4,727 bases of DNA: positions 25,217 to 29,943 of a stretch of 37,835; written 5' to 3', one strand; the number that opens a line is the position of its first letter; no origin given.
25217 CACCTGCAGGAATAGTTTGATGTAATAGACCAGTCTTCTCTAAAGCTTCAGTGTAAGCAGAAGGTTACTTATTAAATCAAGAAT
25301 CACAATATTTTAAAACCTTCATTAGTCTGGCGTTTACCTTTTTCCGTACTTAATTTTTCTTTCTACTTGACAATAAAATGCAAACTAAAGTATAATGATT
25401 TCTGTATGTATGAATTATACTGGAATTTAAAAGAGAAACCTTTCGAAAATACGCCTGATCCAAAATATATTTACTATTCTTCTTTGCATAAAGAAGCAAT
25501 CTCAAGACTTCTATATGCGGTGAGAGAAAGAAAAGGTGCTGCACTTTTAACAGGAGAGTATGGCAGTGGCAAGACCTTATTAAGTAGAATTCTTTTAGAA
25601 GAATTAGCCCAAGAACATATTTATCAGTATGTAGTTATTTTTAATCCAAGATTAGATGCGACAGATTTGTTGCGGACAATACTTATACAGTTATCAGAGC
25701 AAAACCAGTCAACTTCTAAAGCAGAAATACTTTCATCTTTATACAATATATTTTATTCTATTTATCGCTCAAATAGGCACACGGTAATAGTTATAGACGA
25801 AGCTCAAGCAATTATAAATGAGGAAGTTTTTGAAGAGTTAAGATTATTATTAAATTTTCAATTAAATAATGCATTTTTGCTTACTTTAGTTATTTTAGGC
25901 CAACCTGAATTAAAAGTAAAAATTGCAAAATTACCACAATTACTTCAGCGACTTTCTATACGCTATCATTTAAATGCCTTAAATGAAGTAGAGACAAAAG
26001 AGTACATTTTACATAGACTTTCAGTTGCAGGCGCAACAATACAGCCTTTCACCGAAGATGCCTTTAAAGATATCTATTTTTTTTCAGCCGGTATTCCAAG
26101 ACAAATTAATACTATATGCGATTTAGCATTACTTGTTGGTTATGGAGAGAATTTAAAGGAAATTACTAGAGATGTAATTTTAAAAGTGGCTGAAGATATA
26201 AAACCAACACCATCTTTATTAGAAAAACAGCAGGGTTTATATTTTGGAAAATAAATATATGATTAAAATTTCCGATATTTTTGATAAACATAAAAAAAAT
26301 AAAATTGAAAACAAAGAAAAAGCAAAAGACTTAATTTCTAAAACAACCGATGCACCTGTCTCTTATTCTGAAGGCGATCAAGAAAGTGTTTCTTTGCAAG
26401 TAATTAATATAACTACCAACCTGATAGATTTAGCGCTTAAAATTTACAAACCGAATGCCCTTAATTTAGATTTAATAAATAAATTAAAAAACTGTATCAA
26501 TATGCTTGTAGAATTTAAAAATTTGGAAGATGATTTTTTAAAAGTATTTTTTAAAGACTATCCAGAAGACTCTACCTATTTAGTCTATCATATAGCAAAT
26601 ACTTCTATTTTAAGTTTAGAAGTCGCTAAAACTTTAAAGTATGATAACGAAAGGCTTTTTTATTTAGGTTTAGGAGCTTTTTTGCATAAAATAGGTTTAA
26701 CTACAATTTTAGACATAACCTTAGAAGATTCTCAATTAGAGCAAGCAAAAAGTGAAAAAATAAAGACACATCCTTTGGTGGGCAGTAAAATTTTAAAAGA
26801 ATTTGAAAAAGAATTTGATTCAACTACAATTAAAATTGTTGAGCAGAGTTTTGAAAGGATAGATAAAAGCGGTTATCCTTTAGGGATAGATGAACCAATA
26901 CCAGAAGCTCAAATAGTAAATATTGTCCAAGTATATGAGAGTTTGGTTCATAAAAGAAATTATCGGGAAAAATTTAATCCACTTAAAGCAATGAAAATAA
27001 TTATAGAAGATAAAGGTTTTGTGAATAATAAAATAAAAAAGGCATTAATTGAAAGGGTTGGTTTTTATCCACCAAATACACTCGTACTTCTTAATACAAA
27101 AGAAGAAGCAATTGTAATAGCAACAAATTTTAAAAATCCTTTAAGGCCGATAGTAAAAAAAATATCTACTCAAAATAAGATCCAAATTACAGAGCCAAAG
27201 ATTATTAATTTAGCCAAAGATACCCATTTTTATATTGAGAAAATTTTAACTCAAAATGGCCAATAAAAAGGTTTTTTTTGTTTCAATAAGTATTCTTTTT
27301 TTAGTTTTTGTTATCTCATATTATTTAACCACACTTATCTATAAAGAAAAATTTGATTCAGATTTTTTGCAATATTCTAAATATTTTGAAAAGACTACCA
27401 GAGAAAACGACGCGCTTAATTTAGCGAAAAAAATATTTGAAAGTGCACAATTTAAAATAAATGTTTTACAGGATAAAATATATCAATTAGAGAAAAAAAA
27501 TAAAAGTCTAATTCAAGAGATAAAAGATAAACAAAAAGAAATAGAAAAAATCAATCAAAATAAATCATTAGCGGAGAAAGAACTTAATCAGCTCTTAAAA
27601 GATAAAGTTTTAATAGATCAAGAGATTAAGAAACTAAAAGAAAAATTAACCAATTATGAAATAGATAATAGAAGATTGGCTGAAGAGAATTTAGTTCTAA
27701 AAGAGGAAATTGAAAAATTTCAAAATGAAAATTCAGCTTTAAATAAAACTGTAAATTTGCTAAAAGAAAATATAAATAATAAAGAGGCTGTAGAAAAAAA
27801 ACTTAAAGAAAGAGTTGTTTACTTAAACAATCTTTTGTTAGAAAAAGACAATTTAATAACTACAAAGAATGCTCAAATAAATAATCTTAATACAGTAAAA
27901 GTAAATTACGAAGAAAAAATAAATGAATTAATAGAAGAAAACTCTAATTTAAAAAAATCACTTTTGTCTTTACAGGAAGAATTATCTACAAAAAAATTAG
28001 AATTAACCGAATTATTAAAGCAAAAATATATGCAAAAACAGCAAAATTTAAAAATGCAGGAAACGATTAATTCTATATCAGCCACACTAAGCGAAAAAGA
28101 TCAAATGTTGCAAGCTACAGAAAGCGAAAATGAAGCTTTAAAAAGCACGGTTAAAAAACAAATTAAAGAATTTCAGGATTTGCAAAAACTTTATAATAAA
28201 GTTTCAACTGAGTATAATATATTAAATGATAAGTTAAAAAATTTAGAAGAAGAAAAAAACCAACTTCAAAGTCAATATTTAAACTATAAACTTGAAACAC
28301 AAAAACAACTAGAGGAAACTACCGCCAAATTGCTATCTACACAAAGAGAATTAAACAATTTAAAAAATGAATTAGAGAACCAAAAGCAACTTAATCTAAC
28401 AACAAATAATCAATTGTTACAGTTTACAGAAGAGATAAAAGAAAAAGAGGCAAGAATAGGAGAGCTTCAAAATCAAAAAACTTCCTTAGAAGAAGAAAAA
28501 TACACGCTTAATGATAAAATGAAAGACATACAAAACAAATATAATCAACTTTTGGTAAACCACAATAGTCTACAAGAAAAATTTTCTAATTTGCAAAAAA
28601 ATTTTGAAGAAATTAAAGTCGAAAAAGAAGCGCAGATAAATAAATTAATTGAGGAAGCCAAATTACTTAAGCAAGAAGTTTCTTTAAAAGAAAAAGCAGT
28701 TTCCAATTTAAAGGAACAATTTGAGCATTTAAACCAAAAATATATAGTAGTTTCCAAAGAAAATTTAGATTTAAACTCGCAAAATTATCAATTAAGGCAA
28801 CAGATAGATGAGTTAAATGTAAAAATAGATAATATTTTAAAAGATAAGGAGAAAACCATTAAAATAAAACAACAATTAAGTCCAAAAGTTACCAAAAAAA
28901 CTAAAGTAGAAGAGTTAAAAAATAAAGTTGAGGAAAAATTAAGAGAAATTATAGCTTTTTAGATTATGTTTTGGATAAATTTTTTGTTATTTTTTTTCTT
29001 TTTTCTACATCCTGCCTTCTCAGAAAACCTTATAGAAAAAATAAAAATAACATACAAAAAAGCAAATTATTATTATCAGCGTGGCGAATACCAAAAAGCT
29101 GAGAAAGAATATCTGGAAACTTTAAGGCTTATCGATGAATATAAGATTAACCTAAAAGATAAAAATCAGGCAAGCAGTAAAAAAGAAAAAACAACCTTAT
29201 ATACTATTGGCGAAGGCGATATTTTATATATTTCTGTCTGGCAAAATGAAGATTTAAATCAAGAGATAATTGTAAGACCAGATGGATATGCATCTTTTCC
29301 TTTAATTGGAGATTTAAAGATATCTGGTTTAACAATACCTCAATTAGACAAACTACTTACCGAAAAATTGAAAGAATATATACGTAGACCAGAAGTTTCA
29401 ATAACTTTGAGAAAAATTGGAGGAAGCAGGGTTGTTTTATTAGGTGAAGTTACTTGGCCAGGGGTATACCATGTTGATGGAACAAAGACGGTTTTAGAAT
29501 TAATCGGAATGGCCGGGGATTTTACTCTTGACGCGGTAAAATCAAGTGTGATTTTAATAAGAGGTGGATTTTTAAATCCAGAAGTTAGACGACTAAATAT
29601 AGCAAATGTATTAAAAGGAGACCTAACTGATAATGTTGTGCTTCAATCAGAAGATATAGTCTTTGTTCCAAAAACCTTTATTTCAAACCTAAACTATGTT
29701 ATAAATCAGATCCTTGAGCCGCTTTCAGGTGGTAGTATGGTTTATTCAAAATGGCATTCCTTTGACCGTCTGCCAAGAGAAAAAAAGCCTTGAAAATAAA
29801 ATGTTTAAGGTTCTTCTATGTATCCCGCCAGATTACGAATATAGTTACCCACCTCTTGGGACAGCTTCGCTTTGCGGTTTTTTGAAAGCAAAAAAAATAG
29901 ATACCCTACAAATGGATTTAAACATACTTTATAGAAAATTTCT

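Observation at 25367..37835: Thirteen co-directional, translationally coupled genes form one operon linking an export-like module to a RiPP-like module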

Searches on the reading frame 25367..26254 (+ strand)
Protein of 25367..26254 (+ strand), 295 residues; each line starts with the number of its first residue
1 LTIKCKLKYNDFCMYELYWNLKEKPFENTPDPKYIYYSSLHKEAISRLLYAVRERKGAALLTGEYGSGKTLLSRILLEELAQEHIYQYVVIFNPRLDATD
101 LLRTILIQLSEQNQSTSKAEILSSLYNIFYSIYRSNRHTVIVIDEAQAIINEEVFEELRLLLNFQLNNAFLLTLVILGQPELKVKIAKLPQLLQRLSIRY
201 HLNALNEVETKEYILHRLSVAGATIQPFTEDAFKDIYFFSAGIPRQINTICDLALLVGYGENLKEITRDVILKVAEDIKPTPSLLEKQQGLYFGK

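Call 5: search_protein_families(library=pfam, proteins=[window:25367-26254:+], max_evalue=0.01)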
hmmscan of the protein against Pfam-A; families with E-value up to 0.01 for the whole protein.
window:25367-26254:+ (295 aa): 17 families
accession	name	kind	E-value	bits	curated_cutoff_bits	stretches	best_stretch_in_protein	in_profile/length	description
PF13401.12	AAA_22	-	9.8e-23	81.3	27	1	54-183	3-127/130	AAA domain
PF13191.12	AAA_16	-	1.3e-08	35.9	32.6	1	43-149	10-144/167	AAA ATPase domain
PF25201.1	nSTAND6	-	2.7e-07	31.2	27.7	1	56-163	18-129/148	Novel STAND NTPase 6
PF24883.2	NPHP3_N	-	5.2e-06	27.2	24.8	1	58-126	24-95/164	Nephrocystin 3, N-terminal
PF05621.17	TniB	-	1.1e-05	25.4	22.4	1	33-198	9-181/189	Bacterial TniB protein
PF04851.21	ResIII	-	1.4e-05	25.5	22.5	1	42-150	9-114/164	Type III restriction enzyme, res subunit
PF09848.15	SLFN-g3_helicase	-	2.3e-05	24.3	24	1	59-153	4-95/354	Schlafen group 3, DNA/RNA helicase domain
PF01637.24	ATPase_2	-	2.8e-05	24.5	33.2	1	47-161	10-131/225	ATPase domain predominantly from Archaea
PF12775.13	AAA_7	-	4e-05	23.7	25.8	1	43-114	20-91/181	P-loop containing dynein motor region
PF05729.18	NACHT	-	4.8e-05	23.7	26.7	1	60-219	4-165/167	NACHT domain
PF13173.12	AAA_14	-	0.00024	21.5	27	1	58-171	4-94/129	AAA domain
PF00004.35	AAA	-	0.00029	21.7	21.2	1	60-153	2-73/131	ATPase family associated with various cellular activities (AAA)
PF20720.3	nSTAND3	-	0.00029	21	27.2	1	52-91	13-51/155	Novel STAND NTPase 3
PF07728.20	AAA_5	-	0.00048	20.6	22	1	60-163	3-91/139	AAA domain (dynein-related subfamily)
PF07693.20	KAP_NTPase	-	0.002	17.9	20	0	56-151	20-101/293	KAP family P-loop domain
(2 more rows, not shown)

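Call 6: search_protein_families(library=ncbifam, proteins=[window:25367-26254:+], max_evalue=0.01)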
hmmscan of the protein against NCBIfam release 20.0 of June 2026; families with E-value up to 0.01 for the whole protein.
window:25367-26254:+ (295 aa): 6 families
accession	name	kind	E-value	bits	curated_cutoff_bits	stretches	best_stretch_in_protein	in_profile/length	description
TIGR03015.1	pepcterm_ATPase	hypoth_equivalog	1.5e-70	237.8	324.5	1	14-279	1-267/269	XrtA/PEP-CTERM system-associated ATPase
NF003420.0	PRK04841.1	equivalog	5.8e-06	24.6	537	1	110-220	94-201/903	HTH-type transcriptional regulator MalT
NF005378.0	PRK06921.1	subfamily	0.00066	18.8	207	1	54-167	115-225/266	hypothetical protein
TIGR00764.1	lon_rel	equivalog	0.00091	17.9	516.6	1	42-106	24-87/608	ATP-dependent protease LonB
TIGR02928.1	TIGR02928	subfamily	0.0038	16.1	181.3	1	59-158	43-150/366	orc1/cdc6 family replication initiation protein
NF005304.0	PRK06835.1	equivalog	0.0077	15.4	215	0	44-122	171-244/330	ATP-binding protein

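Call 30: find_related_loci(query=A2, collection=metagenome_contigs, flank=10000)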
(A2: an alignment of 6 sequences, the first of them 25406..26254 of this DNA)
Query A2 (282 aa) in metagenome_contigs; peptide patterns used: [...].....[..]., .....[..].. (x = any residue, [..] = any of these).
600 stretches matched a pattern (row limit reached: there are more); 351 encode a relative of the query (tblastn E <= 1e-3); the best 80 are kept; 80 distinct loci.
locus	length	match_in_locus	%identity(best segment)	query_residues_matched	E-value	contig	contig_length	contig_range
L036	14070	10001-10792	67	1-264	2e-116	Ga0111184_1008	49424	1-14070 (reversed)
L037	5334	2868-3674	65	1-269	5e-113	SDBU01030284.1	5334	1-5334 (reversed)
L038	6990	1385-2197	62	1-270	1e-112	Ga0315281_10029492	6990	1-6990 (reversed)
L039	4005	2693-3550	58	1-275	4e-113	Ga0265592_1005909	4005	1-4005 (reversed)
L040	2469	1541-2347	64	1-269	2e-116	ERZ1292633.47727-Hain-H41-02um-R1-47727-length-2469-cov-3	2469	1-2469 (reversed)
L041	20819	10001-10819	59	1-274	6e-110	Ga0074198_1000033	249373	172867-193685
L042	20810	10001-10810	61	1-270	1e-109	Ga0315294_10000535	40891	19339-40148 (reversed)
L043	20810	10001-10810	61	1-270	2e-109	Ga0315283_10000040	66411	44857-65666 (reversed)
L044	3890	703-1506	61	1-268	1e-110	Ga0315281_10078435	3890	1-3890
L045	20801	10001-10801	60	1-268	8e-109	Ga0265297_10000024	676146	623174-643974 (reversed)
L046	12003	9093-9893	60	1-268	7e-109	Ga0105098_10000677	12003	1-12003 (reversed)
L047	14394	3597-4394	60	1-266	3e-108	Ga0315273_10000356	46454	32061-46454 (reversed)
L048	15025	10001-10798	58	1-266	1e-108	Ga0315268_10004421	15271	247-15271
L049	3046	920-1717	61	1-266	1e-110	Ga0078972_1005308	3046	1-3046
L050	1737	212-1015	60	1-268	4e-115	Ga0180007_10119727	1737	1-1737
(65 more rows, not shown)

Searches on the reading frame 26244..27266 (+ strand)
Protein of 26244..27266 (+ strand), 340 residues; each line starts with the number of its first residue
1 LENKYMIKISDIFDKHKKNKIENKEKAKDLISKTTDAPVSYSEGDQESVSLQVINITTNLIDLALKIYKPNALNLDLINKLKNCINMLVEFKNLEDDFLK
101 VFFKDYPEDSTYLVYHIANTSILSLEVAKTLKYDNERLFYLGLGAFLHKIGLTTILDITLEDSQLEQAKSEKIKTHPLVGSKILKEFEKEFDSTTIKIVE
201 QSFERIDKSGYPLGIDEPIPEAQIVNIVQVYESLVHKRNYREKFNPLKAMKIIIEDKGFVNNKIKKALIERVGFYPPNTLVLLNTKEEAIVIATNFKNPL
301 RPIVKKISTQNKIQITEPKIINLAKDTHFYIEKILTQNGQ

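Call 5: search_protein_families(library=pfam, proteins=[window:26244-27266:+], max_evalue=0.01)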
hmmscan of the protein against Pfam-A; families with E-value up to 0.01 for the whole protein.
window:26244-27266:+ (340 aa): 2 families
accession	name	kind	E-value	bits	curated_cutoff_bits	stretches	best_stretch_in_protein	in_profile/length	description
PF13487.12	HD_5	-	3.9e-13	49.9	27.2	1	120-258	21-163/170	HD domain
PF01966.28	HD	-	2.9e-08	34.4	22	1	115-227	3-109/116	HD domain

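Call 6: search_protein_families(library=ncbifam, proteins=[window:26244-27266:+], max_evalue=0.01)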
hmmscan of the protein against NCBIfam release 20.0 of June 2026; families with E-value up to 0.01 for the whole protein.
window:26244-27266:+ (340 aa): 1 family
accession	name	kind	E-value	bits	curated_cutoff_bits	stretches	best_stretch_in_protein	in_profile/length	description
NF053512.1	nitric_RR_NosR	exception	4.7e-11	42.3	400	1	120-258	199-339/422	response regulator c-di-GMP phosphodiesterase, NosR family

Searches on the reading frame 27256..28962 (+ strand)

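Call 5: search_protein_families(library=pfam, proteins=[window:27256-28962:+], max_evalue=0.01)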
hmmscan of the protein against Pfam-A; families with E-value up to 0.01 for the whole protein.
window:27256-28962:+ (568 aa): 4 families
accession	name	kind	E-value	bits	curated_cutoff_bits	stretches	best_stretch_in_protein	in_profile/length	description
PF14662.11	KASH_CCD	-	2.4e-05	24.8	43.3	1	123-235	75-187/191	Coiled-coil region of CCDC155 or KASH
PF24319.2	DUF7491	-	0.00022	21.8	30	1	261-341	6-86/90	Coiled-coil region of unknown function (DUF7491)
PF07926.17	TPR_MLP1_2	-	0.0006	20.3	36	1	386-520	2-129/129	TPR/MLP1/MLP2-like protein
PF08614.16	ATG16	-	0.00067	20.3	33.7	1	172-339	5-179/200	Autophagy protein 16 (ATG16)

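Call 6: search_protein_families(library=ncbifam, proteins=[window:27256-28962:+], max_evalue=0.01)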
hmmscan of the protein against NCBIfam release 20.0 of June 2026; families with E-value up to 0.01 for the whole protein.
window:27256-28962:+ (568 aa): 7 families
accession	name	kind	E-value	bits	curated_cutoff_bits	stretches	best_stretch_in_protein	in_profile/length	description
TIGR02168.1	SMC_prok_B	equivalog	5.8e-14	50.8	567.35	3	254-460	238-447/1181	chromosome segregation protein SMC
TIGR02169.1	SMC_prok_A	equivalog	1.3e-08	33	729.4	2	259-562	672-968/1165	chromosome segregation protein SMC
NF045487.1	ASRP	equivalog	2.4e-08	33.1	300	2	35-378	118-474/593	archaea-specific SMC-related protein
NF002572.0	PRK02224.1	equivalog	0.00016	20.1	1087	1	267-472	249-450/888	DNA double-strand break repair ATPase Rad50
TIGR04523.1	Mplasa_alph_rch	subfamily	0.00016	19.8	270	1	45-339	350-645/745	helix-rich protein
NF041035.1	Rad50_Halo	equivalog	0.00097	17.6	1000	1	289-560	186-444/883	DNA double-strand break repair ATPase Rad50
TIGR04211.1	SH3_and_anchor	equivalog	0.0022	17.6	65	1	63-166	63-162/198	TIGR04211 family SH3 domain-containing protein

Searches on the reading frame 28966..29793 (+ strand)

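Call 5: search_protein_families(library=pfam, proteins=[window:28966-29793:+], max_evalue=0.01)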
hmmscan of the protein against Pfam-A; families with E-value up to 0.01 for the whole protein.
window:28966-29793:+ (275 aa): 4 families
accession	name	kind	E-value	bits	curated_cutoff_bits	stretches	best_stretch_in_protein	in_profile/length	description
PF02563.21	Poly_export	-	7.9e-23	80.9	28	1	76-148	4-76/77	Polysaccharide biosynthesis/export protein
PF22461.2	SLBB_2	-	2.9e-09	37.3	27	1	155-234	2-79/79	SLBB domain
PF10531.15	SLBB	-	1.8e-06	28.1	27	1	157-200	3-48/55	SLBB domain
PF07719.23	TPR_2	-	0.0051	17.3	27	1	30-55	5-30/34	Tetratricopeptide repeat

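Call 6: search_protein_families(library=ncbifam, proteins=[window:28966-29793:+], max_evalue=0.01)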
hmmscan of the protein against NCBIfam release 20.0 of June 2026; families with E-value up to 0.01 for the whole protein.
window:28966-29793:+ (275 aa): 4 families
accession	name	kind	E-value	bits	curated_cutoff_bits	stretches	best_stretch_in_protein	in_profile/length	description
TIGR03027.2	pepcterm_export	equivalog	3.6e-32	111.4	180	1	79-238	3-168/169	XrtA/PEP-CTERM system exopolysaccharide export protein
TIGR03028.1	EpsE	equivalog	3.7e-24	85.4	262.65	1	79-237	2-162/239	polysaccharide export protein EpsE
NF041843.1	EpsY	equivalog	6.5e-21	74.5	320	1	74-219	48-194/211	exopolysaccharide export protein EpsY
NF011658.0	PRK15078.1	subfamily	1.2e-19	70.4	333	1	42-236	46-251/380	polysaccharide export protein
